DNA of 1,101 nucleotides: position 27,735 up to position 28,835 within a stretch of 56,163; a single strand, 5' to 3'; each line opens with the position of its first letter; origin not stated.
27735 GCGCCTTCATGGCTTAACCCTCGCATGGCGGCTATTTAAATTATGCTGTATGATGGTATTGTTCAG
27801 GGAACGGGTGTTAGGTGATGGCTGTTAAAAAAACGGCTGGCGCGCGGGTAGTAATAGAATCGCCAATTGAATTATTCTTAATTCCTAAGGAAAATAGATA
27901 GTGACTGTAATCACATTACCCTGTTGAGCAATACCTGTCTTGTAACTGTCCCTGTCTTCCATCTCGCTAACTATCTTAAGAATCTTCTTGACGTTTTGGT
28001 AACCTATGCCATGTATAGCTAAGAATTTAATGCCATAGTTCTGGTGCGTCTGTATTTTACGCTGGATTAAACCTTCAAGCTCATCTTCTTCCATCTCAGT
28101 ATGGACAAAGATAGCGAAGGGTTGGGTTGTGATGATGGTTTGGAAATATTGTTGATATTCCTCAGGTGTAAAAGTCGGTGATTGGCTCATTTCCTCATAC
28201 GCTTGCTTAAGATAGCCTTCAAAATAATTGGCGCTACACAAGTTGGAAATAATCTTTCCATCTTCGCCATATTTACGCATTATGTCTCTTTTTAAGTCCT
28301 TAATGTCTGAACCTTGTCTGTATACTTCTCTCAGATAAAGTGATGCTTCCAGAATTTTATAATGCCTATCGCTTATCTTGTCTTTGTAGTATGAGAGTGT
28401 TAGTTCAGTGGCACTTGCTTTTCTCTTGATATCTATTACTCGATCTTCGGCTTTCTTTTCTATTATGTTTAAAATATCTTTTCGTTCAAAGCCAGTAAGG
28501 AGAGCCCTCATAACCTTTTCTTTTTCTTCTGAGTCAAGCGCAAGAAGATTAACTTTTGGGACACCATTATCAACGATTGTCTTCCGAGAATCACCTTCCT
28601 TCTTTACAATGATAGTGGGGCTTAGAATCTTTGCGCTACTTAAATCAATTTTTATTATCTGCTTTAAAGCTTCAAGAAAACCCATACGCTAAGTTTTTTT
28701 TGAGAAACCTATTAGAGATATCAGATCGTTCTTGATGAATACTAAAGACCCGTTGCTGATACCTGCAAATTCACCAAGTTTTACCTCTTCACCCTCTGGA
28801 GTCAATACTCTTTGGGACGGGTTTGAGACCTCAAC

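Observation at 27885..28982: Low-GC two-gene cassette (77 aa + 266 aa with an Smr-like C-terminus) inserted between the minor-pilin operon and the major pilin gene. This is a candidate novel toxin-antitoxin or defence module.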

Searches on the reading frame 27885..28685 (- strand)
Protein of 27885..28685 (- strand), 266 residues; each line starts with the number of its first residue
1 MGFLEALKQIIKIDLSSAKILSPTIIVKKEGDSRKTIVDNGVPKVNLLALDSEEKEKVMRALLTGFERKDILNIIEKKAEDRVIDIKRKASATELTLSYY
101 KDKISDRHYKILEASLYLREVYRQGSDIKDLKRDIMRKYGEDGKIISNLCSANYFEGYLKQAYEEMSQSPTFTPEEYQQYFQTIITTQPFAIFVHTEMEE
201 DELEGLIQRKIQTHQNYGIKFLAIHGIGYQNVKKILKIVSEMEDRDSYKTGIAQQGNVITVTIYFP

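Call 4: search_protein_families(library=pfam, proteins=[window:27885-28685:-], max_evalue=1)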
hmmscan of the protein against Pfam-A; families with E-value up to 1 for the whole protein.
window:27885-28685:- (266 aa): 3 families
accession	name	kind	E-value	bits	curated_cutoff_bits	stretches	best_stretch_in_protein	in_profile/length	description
PF03740.19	PdxJ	-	0.0085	15.7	24.5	1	185-238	150-202/234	Pyridoxal phosphate biosynthesis protein PdxJ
PF04336.18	ACP_PD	-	0.073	13.6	27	1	151-213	93-155/183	Acyl carrier protein phosphodiesterase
PF24185.1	DUF7413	-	0.51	11.1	27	0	1-56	1-53/128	Domain of unknown function (DUF7413)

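Call 5: search_protein_families(library=padloc, proteins=[window:27885-28685:-], max_evalue=1)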
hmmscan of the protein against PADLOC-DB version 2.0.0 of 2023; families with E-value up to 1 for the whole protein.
window:27885-28685:- (266 aa): 0 families
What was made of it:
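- On Known anti-phage defence systems (PADLOC) / defence-island residents: There are no PADLOC hits for either protein (call 5).
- There is no match to any PADLOC model (call 5). The two proteins match no PADLOC model (call 5).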

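Call 6: search_protein_families(library=ncbifam, proteins=[window:27885-28685:-], max_evalue=1)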
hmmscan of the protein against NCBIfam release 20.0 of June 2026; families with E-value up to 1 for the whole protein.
window:27885-28685:- (266 aa): 4 families
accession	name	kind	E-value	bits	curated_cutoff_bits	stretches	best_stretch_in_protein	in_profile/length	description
TIGR00559.1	pdxJ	equivalog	0.0012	18.4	192.75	1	185-243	150-209/239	pyridoxine 5'-phosphate synthase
NF003625.0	PRK05265.1-3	equivalog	0.0038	16.5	190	1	186-239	154-206/242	pyridoxine 5'-phosphate synthase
NF003627.0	PRK05265.1-5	equivalog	0.0065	15.8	207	1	199-239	168-207/240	pyridoxine 5'-phosphate synthase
NF003623.0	PRK05265.1-1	equivalog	0.058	12.7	347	1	195-239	164-207/243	pyridoxine 5'-phosphate synthase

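Call 7: search_protein_families(library=phrogs, proteins=[window:27885-28685:-], max_evalue=1)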
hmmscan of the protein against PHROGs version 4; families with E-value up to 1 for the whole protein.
window:27885-28685:- (266 aa): 1 family
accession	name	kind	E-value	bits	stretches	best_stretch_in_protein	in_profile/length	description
phrog_12198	-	unknown function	0.24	12.8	0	186-221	17-52/81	-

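Call 8: search_solved_structures(query=window:27885-28685:-, max_evalue=10, show_alignments=2)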
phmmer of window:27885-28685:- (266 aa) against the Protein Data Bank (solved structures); distinct sequences matched with E-value up to 10: 4.
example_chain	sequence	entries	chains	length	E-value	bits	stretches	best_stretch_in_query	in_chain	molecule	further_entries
8fkp_SZ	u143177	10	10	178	0.36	13.6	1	87-184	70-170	Nucleolar protein 16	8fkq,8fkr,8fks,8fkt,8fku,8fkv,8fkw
7ugh_A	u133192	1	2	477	0.44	13.3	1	138-206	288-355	Phosphopyruvate hydratase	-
3k0x_A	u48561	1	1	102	0.89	12.3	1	66-108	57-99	Protein Ten1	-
3kf6_B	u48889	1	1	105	0.94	12.2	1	66-108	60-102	Protein ten1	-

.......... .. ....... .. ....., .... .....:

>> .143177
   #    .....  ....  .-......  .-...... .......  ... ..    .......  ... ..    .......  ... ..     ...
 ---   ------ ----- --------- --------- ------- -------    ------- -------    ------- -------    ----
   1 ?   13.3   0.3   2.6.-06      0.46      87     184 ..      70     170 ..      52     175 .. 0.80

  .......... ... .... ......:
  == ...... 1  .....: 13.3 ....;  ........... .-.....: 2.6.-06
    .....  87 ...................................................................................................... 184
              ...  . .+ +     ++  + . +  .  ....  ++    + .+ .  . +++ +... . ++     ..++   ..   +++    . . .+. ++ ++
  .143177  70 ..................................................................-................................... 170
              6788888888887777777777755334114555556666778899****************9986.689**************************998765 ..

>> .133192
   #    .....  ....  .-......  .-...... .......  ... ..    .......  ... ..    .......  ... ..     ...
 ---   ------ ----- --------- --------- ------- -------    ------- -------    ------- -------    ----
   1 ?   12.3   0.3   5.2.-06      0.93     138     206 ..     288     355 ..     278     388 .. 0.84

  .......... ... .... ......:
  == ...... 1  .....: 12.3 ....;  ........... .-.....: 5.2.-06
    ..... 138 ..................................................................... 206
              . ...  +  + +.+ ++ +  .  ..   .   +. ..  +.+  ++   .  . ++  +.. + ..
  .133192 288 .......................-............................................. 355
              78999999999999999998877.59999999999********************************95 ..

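Call 9: find_homologous_proteins(query=window:27885-28685:-, max_evalue=0.001)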
Query window:27885-28685:- (266 aa): 17 proteins with E <= 0.001 among 710 candidates.
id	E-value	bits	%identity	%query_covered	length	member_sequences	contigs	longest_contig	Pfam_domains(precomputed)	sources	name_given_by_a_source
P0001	6.0e-167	571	100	100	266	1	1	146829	-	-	-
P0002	1.8e-72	262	50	100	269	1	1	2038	-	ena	-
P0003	1.2e-67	246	48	99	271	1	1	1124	-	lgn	-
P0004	1.3e-65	239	46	100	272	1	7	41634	-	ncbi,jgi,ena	-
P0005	3.9e-61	225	43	98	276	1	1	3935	-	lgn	-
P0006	2.1e-58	216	47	92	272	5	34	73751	-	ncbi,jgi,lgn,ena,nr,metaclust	ncbi:hypothetical protein J4458_03520 [Candidatus Woesearchaeota archaeon]|nr:hypothetical protein [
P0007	2.0e-56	209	42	98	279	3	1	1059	-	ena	-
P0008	6.2e-52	195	40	100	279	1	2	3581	-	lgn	-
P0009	4.9e-47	179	41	99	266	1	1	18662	-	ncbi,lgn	-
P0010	2.1e-46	177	38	99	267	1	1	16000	-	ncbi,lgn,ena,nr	ncbi:hypothetical protein ES705_06484 [subsurface metagenome]|nr:hypothetical protein [Clostridia ba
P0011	3.1e-36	143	42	68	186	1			-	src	-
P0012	2.8e-33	134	33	85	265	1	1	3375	-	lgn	-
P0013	2.1e-23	101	34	62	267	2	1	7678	-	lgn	-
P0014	3.4e-23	101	36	57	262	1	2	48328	-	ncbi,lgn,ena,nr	ncbi:MAG: hypothetical protein KAT28_03090 [Candidatus Aenigmarchaeota archaeon]|nr:hypothetical pro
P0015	3.0e-22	97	30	91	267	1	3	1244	-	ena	-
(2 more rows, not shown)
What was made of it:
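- The closest named genome relative (46-47% identity) is from Woesearchaeota; the closest of all (50%) is an unnamed metagenome protein (call 9).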

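Call 15: find_encoding_contigs(protein=P0009, flank=8000, max_places=3)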
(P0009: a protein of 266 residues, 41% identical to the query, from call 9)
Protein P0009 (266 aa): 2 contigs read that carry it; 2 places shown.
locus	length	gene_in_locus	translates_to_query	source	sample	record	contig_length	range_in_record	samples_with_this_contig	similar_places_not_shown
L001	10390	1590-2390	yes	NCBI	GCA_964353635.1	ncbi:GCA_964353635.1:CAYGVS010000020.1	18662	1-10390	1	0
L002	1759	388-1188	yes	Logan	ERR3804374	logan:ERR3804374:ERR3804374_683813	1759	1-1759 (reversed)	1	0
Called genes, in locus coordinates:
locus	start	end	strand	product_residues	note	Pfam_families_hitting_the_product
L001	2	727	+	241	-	?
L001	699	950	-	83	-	-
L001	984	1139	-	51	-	-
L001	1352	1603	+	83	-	-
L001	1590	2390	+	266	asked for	-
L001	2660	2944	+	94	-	-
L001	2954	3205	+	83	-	-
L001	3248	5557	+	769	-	PF02359:CDC48_N, PF02933:CDC48_2, PF00004:AAA, PF05496:RuvB_N, PF13191:AAA_16 (weak), PF17862:AAA_lid_3, PF00004:AAA, PF17862:AAA_lid_3, +20 more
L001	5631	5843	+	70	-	-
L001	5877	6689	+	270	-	PF01875:Memo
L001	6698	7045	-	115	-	-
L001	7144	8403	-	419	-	PF02518:HATPase_c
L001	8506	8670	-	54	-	-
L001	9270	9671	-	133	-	-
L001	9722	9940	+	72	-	PF00125:Histone, PF00808:CBFD_NFYB_HMF, PF07524:Bromo_TP (weak), PF15511:CENP-T_C (weak)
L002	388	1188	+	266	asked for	-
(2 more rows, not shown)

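Call 16: find_encoding_contigs(protein=P0006, flank=8000, max_places=4)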
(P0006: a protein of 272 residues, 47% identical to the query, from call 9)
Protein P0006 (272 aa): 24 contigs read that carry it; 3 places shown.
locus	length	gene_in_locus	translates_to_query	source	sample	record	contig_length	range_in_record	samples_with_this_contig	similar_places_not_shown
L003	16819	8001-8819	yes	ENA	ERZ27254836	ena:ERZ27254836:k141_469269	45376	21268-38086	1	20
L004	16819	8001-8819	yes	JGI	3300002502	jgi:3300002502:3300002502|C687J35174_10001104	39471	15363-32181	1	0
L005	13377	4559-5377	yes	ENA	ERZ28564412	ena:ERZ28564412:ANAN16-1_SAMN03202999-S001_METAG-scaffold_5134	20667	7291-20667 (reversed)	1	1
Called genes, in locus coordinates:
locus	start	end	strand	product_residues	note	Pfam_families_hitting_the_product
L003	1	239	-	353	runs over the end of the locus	-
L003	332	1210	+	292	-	PF00106:adh_short, PF23441:SDR (weak), PF13561:adh_short_C2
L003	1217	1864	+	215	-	PF09335:VTT_dom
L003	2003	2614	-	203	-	-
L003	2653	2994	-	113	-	-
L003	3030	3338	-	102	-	PF00355:Rieske, PF13806:Rieske_2, PF22543:Rieske_4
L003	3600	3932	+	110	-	PF00581:Rhodanese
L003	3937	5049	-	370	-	PF02412:TSP_3 (weak)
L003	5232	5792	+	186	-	-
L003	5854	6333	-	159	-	PF13473:Cupredoxin_1, PF00116:COX2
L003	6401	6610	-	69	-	-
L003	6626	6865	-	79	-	PF09360:zf-CDGSH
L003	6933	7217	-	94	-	PF13459:Fer4_15, PF13370:Fer4_13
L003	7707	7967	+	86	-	-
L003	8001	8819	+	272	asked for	-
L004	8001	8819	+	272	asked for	-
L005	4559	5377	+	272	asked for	-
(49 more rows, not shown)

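Call 17: find_encoding_contigs(protein=P0004, flank=8000, max_places=3)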
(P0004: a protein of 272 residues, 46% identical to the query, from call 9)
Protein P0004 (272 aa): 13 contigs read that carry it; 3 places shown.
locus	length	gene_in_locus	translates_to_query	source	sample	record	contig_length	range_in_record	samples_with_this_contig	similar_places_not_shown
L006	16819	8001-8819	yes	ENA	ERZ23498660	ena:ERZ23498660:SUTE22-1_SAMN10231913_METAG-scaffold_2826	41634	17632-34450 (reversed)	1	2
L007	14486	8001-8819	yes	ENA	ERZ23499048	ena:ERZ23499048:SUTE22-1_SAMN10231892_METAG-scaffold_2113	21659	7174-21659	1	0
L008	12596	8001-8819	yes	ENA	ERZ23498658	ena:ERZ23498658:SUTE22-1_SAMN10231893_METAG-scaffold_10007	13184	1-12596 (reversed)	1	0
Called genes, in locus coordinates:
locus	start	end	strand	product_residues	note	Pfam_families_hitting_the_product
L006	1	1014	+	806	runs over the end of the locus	PF01326:PPDK_N, PF00391:PEP-utilizers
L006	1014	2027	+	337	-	PF00583:Acetyltransf_1 (faint)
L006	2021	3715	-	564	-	PF01553:Acyltransferase, PF04055:Radical_SAM, PF13353:Fer4_12 (weak)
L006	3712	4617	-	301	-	PF01040:UbiA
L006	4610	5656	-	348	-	PF01073:3Beta_HSD, PF01370:Epimerase, PF02719:Polysacc_synt_2 (weak), PF04321:RmlD_sub_bind (weak), PF07993:NAD_binding_4, PF13460:NAD_binding_10, PF16363:GDP_Man_Dehyd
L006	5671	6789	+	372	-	PF11899:DUF3419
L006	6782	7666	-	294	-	PF00781:DAGK_cat, PF19279:YegS_C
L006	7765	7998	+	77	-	-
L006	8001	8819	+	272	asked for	-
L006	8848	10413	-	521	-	-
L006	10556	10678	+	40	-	-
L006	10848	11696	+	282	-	PF00149:Metallophos, PF14582:Metallophos_3 (faint)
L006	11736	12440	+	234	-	-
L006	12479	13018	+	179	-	-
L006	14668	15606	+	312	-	PF00297:Ribosomal_L3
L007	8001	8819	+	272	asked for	-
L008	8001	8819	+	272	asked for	-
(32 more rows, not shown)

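Call 22: predict_structure(alignment_id=A1)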
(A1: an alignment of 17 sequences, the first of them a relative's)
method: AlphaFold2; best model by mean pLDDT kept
length: 266 residues; sequences in the alignment: 17
mean_pLDDT: 83.2   pTM: 0.65
mean pLDDT of the five models: 83.2, 81.3, 78.4, 78.4, 78.1
residues with pLDDT >= 90: 149; 70-90: 62; 50-70: 43; < 50: 12
segments of 3 or more residues with pLDDT < 50: 13-22
pLDDT, mean of each block of 10 residues (from residue 1): 57 45 51 68 71 80 66 58 75 91 95 94 88 93 94 93 95 94 93 94 96 94 96 96 88 94 92
secondary structure, 60 per line:
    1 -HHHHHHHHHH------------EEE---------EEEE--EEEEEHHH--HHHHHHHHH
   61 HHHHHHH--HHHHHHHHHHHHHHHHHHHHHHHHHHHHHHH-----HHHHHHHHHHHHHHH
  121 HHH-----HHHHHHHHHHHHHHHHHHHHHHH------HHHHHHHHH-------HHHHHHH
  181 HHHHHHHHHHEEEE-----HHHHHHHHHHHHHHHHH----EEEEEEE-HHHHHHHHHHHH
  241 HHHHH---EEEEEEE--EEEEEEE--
elements in order: H2-11 E24-26 E36-39 E42-46 H52-67 H70-100 H106-123 H129-151 H158-166 H174-190 E191-194 H200-216 E221-227 H229-245 E249-255 E258-264
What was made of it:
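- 27885..28685 (-): Large gene, 266 aa. It belongs to an unannotated family of about 260-290 aa proteins. The AF2 model has pLDDT 83 (call 22).
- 28122..28535 (-): Central all-helical domain (aa 51-188) with no detectable relatives. Residues 101-188 are the most conserved stretch of the large protein. Helices span 52-190, and pLDDT exceeds 90 from residue 90 onward (call 22).
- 27888..28121 (-): C-terminal beta-alpha-beta-alpha-beta-beta domain (aa 189-266). It has an IF3-C-like fold and is a divergent Smr-like domain. Strands are 191-194, 221-227, 249-255 and 258-264; helices are 200-216 and 229-245; pLDDT is about 88-96 (call 22).
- On Smr domain (PF01713): AF2 predicts strands 191-194, 221-227, 249-255 and 258-264 and helices 200-216 and 229-245, with pLDDT about 88-96 (call 22).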

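Call 26: search_protein_representatives(alignment_id=A1)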
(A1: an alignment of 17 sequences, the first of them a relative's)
Query: 17 sequences, 268 profile positions. Proteins with E-value up to 0.001 (for the whole library): 784; up to 1e-10: 627; up to 1e-30: 430. The best 150 are listed.
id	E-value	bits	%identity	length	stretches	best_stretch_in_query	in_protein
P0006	6.3e-101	353.8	-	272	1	1-267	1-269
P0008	3.1e-92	325.3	-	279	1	1-267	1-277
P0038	2.8e-83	295.9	-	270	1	1-267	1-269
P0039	2.9e-81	289.3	-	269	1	1-268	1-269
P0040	6.8e-81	288.1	-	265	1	4-267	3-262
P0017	1.9e-80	286.6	-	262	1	2-267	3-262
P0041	1.4e-79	283.8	-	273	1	2-267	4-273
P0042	2.4e-78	279.8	-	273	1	1-267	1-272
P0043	4.5e-78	278.9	-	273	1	1-267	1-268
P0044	1.3e-77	277.3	-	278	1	1-267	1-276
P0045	1.5e-75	270.6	-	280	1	1-267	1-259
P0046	2.8e-75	269.7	-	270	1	3-267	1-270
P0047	3.5e-74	266.1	-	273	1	1-267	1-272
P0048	4.8e-74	265.7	-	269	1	1-267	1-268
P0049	2.1e-73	263.6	-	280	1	2-267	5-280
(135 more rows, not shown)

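Call 27: fold_search(model_id=the predicted structure, library=pdb)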
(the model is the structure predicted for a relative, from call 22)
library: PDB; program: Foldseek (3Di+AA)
matches with E <= 10: 628; with E <= 0.001: 0
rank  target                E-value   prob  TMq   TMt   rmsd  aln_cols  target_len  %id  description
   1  3iab_B                9.5e-03  1.00  0.27  0.64   2.8        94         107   16  Crystal structure of RNase P /RNase MRP proteins Pop6, Pop7 in a complex with the P3 domain of RNase MRP RNA (released 2010-01-26)
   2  9swn_F                1.0e-02  1.00  0.27  0.56   2.9       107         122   14  Cryo-EM structure of yeast telomerase holoenzyme (released 2026-04-08)
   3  6w6v_G                1.1e-02  1.00  0.25  0.51   7.3       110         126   15  Structure of yeast RNase MRP holoenzyme (released 2020-07-15)
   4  6agb_G                1.5e-02  1.00  0.27  0.56   2.8       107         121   13  Cryo-EM structure of yeast Ribonuclease P (released 2018-10-17)
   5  2eh1_B                3.2e-02  1.00  0.21  0.56   4.2        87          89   13  Stage V Sporolation Protein S (SpoVS) from Thermus thermophilus (released 2007-09-04)
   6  2eh1_A                3.9e-02  1.00  0.21  0.57   4.3        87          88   13  Stage V Sporolation Protein S (SpoVS) from Thermus thermophilus (released 2007-09-04)
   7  2ek0_A                4.4e-02  1.00  0.21  0.56   4.3        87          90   13  Stage V Sporolation Protein S (SPOVS) from Thermus thermophilus Zinc form (released 2007-09-25)
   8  8up1_A                4.6e-02  0.20  0.15  0.13  19.6       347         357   13  CryoEM Structure of Allosterically Switchable De Novo Protein sr322, In Closed State without Effector Peptide (released 2024-08-14)
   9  6e52_B                6.0e-02  0.15  0.12  0.14  26.0       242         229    9  Chimeric structure of Saccharomyces cerevisiae GCN4 leucine zipper fused to Staphylococcus aureus AgrC cytoplasmic his (released 2019-02-27)
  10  8xaq_A                7.0e-02  0.97  0.18  0.48   5.6        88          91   15  The thermostable and acid-tolerant DNA-binding protein (released 2024-12-11)
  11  7mwr_A                7.0e-02  0.47  0.18  0.23  13.6       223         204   12  Structure of De Novo designed beta sheet heterodimer LHD101A53/B4 (released 2022-01-19)
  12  9dd0_C                7.8e-02  0.33  0.17  0.18  19.1       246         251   13  Designed allosteric facilitated dissociation switch AS1 in complex state TH with methylated lysines, crystal #2 (released 2025-08-20)
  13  8xap_B                8.2e-02  1.00  0.22  0.59   4.8        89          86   15  Thermostable and acid-tolerant DNA-binding protein (released 2024-12-11)
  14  9dd2                  8.2e-02  0.35  0.17  0.18  18.6       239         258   13  Crystal Structure of Designed allosteric facilitated dissociation switch AS5 (released 2025-08-20)
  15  9mcd_A                9.2e-02  1.00  0.21  0.47   4.4        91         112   11  Crystal structure of homodimeric Alba from Oryza sativa (released 2026-04-08)
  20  8xap_C                1.1e-01  0.99  0.21  0.59   5.1        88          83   17  Thermostable and acid-tolerant DNA-binding protein (released 2024-12-11)
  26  1nfh_A                1.5e-01  0.93  0.19  0.50   5.2        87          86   14  Structure of a Sir2 substrate, alba, reveals a mechanism for deactylation-induced enhancement of DNA-binding (released 2003-08-05)
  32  1h0x_A                1.8e-01  0.84  0.18  0.45   5.6        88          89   15  Structure of Alba: an archaeal chromatin protein modulated by acetylation (released 2002-09-05)
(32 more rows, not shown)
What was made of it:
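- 27888..28121 (-): Foldseek matches Pop7, Alba, SpoVS and IF3-like folds with target-normalised TM 0.5-0.64 (call 27).
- On Smr domain (PF01713): Foldseek hits are all IF3-like-fold proteins (call 27).
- On Alba superfamily (Alba, Pop6/7, SpoVS): The top Foldseek PDB hits are 3iab_B (Pop7, E 9.5e-3, target-normalised TM 0.64), SpoVS 2eh1, and Alba 8xap, 1nfh and 1h0x (call 27).
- Closest known: Alba superfamily. Same: These are the best structural matches to the C-terminal domain (E 0.01-0.2, target-normalised TM 0.45-0.64, call 27).
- The AF2 model is confident, with a beta-alpha-beta-alpha-beta-beta C-terminus (call 22), and it matches IF3-like-fold nucleic-acid binders (call 27). The structural neighbours are Alba, Pop7 and SpoVS rather than Smr (call 27).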

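Call 28: find_related_loci(query=A1, collection=genome_contigs, flank=10000)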
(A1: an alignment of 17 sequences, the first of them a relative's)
Query A1 (266 aa) in genome_contigs; peptide patterns used: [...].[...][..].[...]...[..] (x = any residue, [..] = any of these).
40 stretches matched a pattern; 33 encode a relative of the query (tblastn E <= 1e-3); 33 distinct loci.
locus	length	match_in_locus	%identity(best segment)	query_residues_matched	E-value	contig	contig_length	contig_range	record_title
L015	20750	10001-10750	47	1-246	4e-64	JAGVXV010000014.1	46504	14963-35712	Candidatus Woesearchaeota archaeon isolate RIFCSPLOWO2_12_FULL_38_19 rifcsplowo2_12_scaffold_546, whole genome shotgun s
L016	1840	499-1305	42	1-263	4e-65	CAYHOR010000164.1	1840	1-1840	MAG TPA_asm: Candidatus Woesearchaeota archaeon isolate ERP119705_co14_558 genome assembly, contig: NODE_186963_length_1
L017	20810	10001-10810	46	1-265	2e-62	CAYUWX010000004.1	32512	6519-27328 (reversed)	MAG TPA_asm: Candidatus Woesearchaeota archaeon isolate binchicken_co141_129 genome assembly, contig: NODE_6067_length_3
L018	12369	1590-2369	41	1-263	2e-53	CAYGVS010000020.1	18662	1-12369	MAG TPA_asm: uncultured archaeon isolate ERP119294_co1_457 genome assembly, contig: NODE_3683_length_18662_cov_8.352018,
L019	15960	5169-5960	38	1-263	4e-52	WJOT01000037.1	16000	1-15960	MAG: Clostridia bacterium isolate 1244-F3-H4-B3 F3H4_C225, whole genome shotgun sequence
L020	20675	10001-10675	40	37-261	4e-48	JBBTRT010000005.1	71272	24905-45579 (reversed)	MAG: Patescibacteria group bacterium isolate H52-bin002_1 H52_bin002_1_000000000005, whole genome shotgun sequence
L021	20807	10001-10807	32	1-265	3e-39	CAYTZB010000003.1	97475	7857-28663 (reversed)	MAG TPA_asm: uncultured Gammaproteobacteria bacterium isolate binchicken_co134_900 genome assembly, contig: NODE_535_len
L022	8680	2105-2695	34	68-265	2e-33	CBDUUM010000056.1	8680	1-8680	MAG TPA_asm: uncultured Methanosarcinales archaeon isolate SRR21487742_binner12_Refined_145 genome assembly, contig: ERZ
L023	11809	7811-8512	33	2-235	2e-33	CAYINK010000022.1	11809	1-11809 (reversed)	MAG TPA_asm: uncultured Gammaproteobacteria bacterium isolate ERP119705_co25_345 genome assembly, contig: NODE_4515_leng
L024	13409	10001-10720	34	1-241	6e-33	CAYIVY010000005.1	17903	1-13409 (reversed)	MAG TPA_asm: uncultured Gammaproteobacteria bacterium isolate ERP119705_co8_91 genome assembly, contig: NODE_2662_length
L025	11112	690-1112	42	96-243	5e-32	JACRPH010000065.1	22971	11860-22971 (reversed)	MAG: Candidatus Woesearchaeota archaeon isolate NC_groundwater_1982_Pr3_S-0.2um_39_12 scaffold_344182, whole genome shot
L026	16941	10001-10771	30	1-261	4e-32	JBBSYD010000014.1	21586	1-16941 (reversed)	MAG: Nanoarchaeota archaeon isolate H43-bin227_1 H43_bin227_1_000000000014, whole genome shotgun sequence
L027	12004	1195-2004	31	1-265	4e-31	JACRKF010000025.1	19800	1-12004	MAG: Candidatus Woesearchaeota archaeon isolate NC_groundwater_1848_Pr3_B-0.1um_32_11 SR-2_scaffold_141_1503410, whole g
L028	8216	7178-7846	32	38-265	9e-31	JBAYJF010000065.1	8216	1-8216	MAG: Candidatus Margulisiibacteriota bacterium isolate SO_2016_GW1_49 scaffold16382_OW334_2016, whole genome shotgun seq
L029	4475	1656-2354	32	1-235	2e-29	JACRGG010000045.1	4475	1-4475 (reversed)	MAG: Candidatus Micrarchaeota archaeon isolate NC_groundwater_1745_Pr3_B-0.1um_50_9 SR-2_scaffold_141_1019567, whole gen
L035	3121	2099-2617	34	97-263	6e-27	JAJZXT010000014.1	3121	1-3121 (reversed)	MAG: Thermoplasmata archaeon isolate TL1-4.bin52 NODE_25839_length_3121_cov_1.429526, whole genome shotgun sequence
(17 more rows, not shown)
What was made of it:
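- The module occurs in DPANN archaea, methanogens, Thermoplasmata, Patescibacteria, Gammaproteobacteria, Planctomycetota, Clostridia and Bacteroidetes MAGs (call 28). About half of the genome loci are from DPANN archaea (call 28).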
